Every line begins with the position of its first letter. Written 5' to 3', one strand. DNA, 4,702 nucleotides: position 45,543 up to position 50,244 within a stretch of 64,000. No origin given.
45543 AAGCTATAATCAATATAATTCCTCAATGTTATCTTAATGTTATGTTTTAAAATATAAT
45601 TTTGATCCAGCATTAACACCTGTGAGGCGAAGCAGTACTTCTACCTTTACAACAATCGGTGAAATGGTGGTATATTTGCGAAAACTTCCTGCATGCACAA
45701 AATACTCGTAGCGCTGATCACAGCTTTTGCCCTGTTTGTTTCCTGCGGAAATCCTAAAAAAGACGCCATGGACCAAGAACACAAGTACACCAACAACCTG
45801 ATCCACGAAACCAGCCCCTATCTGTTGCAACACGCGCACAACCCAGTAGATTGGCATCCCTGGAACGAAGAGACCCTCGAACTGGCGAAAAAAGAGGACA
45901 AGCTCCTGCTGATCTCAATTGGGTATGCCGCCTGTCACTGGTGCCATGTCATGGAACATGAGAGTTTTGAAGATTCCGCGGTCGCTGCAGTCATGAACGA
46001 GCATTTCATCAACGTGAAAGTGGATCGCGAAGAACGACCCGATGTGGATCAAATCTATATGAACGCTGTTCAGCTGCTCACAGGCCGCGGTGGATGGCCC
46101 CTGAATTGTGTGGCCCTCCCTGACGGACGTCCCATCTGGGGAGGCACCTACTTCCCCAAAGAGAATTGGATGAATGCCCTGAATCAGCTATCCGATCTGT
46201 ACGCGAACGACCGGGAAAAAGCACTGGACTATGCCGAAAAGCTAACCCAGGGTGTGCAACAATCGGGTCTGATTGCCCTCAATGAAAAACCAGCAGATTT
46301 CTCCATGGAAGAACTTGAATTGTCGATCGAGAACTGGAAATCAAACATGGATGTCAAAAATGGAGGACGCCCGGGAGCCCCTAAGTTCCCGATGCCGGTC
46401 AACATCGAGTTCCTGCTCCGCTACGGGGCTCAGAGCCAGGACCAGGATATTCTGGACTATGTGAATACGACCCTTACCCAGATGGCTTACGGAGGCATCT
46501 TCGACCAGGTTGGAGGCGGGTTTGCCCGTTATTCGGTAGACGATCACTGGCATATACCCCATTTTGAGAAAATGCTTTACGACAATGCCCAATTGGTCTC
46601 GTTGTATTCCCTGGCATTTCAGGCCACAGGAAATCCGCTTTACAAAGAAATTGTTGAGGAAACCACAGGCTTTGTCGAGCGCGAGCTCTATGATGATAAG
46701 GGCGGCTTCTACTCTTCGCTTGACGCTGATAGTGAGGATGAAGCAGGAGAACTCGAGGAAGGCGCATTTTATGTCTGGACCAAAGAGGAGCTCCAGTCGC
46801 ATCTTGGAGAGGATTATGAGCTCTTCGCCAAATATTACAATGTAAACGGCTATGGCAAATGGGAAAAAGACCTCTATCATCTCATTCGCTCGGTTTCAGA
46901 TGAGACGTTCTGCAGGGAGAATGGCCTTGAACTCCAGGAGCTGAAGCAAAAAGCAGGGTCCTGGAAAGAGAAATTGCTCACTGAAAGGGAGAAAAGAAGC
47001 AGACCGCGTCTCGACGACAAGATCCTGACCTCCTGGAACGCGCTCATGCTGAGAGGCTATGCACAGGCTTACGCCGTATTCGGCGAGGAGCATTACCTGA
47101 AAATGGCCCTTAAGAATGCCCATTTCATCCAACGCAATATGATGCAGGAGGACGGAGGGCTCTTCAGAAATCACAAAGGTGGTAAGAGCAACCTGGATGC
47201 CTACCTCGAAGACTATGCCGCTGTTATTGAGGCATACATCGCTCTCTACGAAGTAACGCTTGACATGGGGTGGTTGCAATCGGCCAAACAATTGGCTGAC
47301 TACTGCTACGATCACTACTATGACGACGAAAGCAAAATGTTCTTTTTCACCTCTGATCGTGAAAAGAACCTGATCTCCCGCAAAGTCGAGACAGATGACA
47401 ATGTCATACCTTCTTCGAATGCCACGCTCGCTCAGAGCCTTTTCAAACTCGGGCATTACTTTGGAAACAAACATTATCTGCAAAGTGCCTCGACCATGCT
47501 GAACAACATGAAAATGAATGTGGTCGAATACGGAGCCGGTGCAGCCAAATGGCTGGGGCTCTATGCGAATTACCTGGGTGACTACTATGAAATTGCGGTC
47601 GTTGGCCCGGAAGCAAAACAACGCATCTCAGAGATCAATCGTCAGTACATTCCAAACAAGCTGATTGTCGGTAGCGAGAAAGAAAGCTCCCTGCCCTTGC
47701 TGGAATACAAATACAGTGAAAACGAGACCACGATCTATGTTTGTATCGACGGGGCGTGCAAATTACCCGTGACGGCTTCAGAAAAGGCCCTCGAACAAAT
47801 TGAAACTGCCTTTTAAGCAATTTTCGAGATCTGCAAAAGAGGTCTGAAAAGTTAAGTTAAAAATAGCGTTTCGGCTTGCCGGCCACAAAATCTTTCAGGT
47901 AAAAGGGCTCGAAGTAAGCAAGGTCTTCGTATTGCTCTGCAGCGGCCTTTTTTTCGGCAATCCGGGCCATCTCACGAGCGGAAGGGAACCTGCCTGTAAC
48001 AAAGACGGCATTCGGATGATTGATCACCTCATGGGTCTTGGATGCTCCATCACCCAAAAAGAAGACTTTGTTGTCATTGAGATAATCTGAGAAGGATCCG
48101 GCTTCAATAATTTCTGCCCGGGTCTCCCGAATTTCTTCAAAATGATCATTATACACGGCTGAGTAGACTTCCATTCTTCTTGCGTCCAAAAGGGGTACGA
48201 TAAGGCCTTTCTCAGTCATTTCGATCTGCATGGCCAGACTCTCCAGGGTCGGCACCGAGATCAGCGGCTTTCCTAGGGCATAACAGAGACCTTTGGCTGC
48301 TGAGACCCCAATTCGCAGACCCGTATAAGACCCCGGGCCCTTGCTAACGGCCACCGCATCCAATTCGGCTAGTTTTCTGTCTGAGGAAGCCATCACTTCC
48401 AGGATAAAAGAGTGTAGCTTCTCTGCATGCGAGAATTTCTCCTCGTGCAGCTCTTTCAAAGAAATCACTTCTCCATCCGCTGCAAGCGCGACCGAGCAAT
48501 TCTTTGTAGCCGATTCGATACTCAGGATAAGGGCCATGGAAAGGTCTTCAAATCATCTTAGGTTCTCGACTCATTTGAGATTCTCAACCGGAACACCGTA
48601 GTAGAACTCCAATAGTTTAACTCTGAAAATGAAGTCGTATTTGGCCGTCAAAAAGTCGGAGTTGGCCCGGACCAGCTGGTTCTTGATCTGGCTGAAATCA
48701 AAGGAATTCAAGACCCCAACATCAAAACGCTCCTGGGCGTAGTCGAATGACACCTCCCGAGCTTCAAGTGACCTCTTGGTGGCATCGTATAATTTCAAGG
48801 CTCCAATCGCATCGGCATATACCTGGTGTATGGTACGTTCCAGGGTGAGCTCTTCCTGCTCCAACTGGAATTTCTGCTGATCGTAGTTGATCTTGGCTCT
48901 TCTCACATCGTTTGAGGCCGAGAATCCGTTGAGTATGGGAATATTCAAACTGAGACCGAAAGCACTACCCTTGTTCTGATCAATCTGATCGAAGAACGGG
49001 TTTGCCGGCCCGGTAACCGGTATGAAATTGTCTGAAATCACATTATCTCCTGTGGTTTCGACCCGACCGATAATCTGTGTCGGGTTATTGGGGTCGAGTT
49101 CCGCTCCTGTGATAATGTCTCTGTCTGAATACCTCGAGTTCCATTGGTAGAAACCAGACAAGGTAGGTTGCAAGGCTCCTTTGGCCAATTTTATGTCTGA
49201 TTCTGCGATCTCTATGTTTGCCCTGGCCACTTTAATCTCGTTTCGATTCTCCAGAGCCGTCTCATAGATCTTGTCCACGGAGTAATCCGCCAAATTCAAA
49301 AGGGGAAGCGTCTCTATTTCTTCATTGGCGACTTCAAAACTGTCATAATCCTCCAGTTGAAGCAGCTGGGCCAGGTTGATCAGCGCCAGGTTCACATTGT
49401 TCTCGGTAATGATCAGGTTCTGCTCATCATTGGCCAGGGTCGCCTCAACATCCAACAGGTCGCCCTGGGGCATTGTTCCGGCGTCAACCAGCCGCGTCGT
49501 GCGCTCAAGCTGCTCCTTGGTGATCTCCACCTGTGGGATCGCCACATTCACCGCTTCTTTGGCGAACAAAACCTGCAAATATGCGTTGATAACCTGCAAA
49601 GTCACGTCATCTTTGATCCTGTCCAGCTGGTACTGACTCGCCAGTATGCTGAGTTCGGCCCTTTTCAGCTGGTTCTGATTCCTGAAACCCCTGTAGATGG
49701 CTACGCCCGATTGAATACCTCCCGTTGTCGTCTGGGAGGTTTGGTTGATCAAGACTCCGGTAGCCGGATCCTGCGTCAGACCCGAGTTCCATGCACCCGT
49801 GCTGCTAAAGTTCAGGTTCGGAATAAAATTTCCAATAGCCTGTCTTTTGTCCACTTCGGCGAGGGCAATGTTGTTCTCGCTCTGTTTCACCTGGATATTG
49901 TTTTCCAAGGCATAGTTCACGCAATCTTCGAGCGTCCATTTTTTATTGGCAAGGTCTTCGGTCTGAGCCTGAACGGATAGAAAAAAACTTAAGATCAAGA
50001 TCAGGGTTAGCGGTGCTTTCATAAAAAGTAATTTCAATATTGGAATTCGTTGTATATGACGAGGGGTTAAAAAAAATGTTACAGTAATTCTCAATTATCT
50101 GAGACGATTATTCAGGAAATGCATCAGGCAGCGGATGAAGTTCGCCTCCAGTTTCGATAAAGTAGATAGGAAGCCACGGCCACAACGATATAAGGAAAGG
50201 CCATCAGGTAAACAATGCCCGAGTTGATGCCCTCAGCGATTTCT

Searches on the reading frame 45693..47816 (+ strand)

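Call 82: search_protein_families(library=pfam, max_evalue=0.001, proteins=[window:45693-47816:+])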
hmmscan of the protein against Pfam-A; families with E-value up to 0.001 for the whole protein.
window:45693-47816:+ (707 aa): 4 families
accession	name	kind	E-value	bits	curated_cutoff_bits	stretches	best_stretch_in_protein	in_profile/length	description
PF03190.21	Thioredox_DsbH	-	1.6e-67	227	27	1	33-187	1-161/163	Protein of unknown function, DUF255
PF07221.17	GlcNAc_2-epim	-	6e-09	36.1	23.4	1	452-548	86-182/347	N-acylglucosamine 2-epimerase (GlcNAc 2-epimerase)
PF13899.12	Thioredoxin_7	-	9.7e-09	35.7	27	1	53-117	1-65/83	Thioredoxin-like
PF06662.19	C5-epim_C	-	6.5e-05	22.9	23.3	0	451-516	33-92/188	D-glucuronyl C5-epimerase C-terminus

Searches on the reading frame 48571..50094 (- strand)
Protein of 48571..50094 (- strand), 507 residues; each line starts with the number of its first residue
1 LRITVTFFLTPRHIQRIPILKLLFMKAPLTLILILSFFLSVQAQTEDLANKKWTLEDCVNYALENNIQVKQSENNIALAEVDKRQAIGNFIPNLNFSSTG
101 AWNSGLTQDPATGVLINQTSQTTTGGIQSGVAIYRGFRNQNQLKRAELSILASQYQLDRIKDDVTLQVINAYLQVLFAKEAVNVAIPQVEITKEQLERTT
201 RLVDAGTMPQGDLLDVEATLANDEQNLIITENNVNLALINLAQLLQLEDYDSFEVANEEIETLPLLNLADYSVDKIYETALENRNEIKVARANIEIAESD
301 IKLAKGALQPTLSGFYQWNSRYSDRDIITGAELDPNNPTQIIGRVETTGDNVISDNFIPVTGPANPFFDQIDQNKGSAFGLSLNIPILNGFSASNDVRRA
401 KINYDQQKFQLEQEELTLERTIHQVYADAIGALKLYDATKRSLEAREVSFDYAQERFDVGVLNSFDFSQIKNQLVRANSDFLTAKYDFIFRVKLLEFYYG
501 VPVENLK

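Call 82: search_protein_families(library=pfam, max_evalue=0.001, proteins=[window:48571-50094:-])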
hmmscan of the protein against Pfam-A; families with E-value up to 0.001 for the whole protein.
window:48571-50094:- (507 aa): 1 family
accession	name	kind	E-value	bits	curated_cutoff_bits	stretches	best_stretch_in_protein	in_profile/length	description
PF02321.23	OEP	-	4e-64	216.3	22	2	274-498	2-185/187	Outer membrane efflux protein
